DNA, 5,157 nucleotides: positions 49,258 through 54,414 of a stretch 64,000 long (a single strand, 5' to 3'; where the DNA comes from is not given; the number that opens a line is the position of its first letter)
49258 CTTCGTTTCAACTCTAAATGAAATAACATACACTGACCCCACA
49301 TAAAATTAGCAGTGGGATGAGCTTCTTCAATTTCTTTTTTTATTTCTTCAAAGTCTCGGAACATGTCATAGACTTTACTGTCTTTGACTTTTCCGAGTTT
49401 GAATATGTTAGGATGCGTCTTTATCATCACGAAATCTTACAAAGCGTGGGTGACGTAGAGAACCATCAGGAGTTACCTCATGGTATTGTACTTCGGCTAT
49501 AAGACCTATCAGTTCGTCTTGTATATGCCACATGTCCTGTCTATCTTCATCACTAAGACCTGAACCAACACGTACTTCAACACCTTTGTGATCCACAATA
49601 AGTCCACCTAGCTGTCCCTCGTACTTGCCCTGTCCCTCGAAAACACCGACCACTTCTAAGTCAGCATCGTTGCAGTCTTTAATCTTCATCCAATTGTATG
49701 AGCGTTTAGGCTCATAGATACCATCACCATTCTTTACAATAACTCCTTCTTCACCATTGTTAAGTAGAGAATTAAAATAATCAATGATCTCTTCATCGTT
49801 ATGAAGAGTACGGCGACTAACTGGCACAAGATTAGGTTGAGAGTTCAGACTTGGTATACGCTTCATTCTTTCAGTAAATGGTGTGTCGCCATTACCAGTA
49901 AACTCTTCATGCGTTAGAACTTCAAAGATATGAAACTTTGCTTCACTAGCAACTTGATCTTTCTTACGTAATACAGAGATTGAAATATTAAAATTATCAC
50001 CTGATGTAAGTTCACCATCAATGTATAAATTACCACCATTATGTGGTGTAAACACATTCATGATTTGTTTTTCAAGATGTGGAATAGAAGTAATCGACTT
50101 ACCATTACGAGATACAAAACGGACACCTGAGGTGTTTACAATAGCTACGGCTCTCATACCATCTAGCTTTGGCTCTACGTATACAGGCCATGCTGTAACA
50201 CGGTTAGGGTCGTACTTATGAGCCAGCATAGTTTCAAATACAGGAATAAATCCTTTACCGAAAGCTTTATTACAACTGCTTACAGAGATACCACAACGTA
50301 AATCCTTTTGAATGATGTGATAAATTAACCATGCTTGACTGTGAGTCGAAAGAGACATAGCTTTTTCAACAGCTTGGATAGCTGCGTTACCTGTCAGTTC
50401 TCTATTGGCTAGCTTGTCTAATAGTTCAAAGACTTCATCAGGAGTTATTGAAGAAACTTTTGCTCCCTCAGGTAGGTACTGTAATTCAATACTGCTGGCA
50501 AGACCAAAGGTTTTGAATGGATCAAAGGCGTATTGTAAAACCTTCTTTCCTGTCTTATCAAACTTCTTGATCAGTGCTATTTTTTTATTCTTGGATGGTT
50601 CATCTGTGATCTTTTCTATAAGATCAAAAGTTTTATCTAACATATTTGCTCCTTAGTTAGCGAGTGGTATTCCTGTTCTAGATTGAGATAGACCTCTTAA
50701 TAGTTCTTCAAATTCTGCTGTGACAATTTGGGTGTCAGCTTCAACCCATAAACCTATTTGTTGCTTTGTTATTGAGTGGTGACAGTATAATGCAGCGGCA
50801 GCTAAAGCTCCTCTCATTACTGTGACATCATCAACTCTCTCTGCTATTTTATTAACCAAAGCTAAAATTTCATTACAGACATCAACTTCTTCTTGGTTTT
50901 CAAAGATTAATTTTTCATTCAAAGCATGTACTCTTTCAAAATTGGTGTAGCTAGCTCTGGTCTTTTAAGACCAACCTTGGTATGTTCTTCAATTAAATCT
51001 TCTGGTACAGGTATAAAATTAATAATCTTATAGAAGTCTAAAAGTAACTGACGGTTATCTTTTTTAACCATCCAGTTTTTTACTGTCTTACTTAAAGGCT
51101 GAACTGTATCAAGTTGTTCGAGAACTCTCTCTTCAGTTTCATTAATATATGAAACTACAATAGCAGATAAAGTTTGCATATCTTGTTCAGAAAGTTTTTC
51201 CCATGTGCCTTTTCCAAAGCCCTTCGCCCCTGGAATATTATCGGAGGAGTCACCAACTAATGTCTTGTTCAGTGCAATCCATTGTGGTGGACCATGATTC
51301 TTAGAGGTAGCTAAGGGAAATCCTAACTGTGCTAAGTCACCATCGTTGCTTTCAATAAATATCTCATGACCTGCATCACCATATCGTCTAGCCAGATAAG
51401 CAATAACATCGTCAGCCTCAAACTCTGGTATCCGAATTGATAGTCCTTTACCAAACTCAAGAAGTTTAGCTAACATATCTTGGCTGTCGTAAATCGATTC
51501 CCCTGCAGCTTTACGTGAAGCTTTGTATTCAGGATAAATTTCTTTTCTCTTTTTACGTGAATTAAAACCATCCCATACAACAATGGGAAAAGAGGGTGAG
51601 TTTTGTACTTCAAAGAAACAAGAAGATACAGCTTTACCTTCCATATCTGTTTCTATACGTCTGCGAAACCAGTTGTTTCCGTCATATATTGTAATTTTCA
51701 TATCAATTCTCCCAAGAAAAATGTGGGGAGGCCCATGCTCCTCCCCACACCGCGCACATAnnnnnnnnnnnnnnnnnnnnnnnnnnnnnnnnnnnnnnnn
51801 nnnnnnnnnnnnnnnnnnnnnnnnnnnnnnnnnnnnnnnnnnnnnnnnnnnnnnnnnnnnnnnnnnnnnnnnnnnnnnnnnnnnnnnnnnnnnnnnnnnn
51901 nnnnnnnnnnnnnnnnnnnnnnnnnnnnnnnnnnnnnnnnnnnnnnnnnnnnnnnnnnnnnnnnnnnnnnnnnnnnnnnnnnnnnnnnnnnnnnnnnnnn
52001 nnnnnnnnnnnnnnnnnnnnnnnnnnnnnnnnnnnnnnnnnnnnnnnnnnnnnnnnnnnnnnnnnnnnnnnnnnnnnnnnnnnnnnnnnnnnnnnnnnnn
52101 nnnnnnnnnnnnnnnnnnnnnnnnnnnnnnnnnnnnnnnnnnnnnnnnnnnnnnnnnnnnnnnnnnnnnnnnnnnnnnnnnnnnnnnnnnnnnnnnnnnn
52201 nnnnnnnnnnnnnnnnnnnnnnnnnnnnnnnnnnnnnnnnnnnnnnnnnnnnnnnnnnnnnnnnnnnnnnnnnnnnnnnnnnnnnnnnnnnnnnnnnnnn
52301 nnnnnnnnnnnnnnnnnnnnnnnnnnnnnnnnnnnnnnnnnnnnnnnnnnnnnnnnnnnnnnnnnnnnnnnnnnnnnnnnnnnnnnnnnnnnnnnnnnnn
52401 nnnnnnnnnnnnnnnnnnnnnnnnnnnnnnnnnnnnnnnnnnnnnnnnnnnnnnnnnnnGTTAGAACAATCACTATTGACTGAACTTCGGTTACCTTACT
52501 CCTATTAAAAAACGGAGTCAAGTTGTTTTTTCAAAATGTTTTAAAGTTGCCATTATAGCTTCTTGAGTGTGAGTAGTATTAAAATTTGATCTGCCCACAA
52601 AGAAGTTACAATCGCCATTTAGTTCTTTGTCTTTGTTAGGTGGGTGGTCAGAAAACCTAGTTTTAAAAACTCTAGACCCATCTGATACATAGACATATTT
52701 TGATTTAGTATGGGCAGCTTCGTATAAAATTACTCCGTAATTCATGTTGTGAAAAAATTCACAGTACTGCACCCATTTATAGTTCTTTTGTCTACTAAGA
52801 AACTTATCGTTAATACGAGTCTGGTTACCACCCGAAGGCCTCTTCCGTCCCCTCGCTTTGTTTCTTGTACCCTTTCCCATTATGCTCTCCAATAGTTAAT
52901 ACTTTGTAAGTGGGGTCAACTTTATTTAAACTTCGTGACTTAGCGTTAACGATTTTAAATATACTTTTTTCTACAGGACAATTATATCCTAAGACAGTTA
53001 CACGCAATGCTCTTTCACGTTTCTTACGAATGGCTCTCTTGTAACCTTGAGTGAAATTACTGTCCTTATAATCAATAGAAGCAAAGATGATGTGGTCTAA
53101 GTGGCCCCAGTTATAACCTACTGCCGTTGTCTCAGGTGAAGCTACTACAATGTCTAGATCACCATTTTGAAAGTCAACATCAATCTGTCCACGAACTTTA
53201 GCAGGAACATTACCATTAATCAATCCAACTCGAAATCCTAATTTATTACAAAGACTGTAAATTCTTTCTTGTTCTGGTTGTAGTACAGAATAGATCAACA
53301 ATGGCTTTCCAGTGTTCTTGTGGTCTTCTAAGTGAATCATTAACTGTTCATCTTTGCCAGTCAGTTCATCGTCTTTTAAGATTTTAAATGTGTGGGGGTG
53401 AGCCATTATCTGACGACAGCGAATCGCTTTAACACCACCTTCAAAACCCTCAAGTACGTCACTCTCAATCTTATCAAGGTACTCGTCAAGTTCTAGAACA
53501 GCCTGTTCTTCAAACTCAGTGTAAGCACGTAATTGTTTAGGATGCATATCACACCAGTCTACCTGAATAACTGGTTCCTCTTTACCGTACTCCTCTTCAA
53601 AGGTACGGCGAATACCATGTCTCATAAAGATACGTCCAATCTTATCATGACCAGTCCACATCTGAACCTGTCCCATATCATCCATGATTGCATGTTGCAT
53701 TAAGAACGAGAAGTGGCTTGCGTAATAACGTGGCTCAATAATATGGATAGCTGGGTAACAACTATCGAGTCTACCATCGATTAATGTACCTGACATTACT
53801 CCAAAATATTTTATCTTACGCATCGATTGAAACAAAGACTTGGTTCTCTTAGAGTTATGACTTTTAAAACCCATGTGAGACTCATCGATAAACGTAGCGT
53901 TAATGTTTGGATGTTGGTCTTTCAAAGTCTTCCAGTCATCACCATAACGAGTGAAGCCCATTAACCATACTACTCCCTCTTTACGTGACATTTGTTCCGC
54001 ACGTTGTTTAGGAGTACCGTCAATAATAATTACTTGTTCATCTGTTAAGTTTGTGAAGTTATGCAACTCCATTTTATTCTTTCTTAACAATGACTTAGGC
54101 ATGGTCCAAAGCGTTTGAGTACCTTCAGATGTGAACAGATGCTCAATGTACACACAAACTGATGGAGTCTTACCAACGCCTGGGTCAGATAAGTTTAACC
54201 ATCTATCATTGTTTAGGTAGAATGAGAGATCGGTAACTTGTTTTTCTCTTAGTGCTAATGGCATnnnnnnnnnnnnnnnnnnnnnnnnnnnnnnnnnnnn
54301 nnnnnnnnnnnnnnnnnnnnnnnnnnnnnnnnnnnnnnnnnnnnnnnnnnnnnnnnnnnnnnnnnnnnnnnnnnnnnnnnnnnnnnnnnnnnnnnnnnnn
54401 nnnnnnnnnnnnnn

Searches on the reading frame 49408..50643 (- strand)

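Call 91: search_protein_families(library=phrogs, proteins=[window:49408-50643:-], max_evalue=0.00001)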
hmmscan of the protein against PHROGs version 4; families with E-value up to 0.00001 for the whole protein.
window:49408-50643:- (411 aa): 3 families
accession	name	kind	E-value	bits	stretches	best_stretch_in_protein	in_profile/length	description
phrog_114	-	DNA, RNA and nucleotide metabolism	4.1e-121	406.6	1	2-410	88-503/634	ATP-dependent DNA ligase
phrog_30362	-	DNA, RNA and nucleotide metabolism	4.7e-09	37.4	1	290-409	8-138/144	DNA ligase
phrog_21758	-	unknown function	1.4e-07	32.7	1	18-99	20-96/117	-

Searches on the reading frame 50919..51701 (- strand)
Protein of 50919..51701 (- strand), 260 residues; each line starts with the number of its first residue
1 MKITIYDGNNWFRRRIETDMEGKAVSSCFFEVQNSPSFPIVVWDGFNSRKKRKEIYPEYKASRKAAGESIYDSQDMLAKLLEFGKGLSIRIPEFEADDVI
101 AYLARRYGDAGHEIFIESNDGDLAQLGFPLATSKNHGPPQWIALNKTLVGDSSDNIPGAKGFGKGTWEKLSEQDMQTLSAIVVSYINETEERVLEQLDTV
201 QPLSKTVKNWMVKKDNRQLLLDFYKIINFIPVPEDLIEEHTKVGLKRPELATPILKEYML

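Call 91: search_protein_families(library=phrogs, proteins=[window:50919-51701:-], max_evalue=0.00001)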
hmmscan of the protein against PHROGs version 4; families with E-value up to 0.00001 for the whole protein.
window:50919-51701:- (260 aa): 1 family
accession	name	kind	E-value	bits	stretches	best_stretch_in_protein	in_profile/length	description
phrog_107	-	DNA, RNA and nucleotide metabolism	3.2e-25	90.3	1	36-198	169-356/542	exonuclease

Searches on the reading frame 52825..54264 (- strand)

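Call 91: search_protein_families(library=phrogs, proteins=[window:52825-54264:-], max_evalue=0.00001)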
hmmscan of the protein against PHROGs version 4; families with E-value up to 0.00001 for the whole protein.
window:52825-54264:- (479 aa): 3 families
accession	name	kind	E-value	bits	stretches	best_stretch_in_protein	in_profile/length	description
phrog_62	-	DNA, RNA and nucleotide metabolism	6.3e-58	197.3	1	2-468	694-1150/1881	DNA helicase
phrog_24008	-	DNA, RNA and nucleotide metabolism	4.8e-12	45.6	1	285-444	797-956/1006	helicase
phrog_16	-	DNA, RNA and nucleotide metabolism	7.7e-09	35.3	1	17-417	288-589/986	DNA helicase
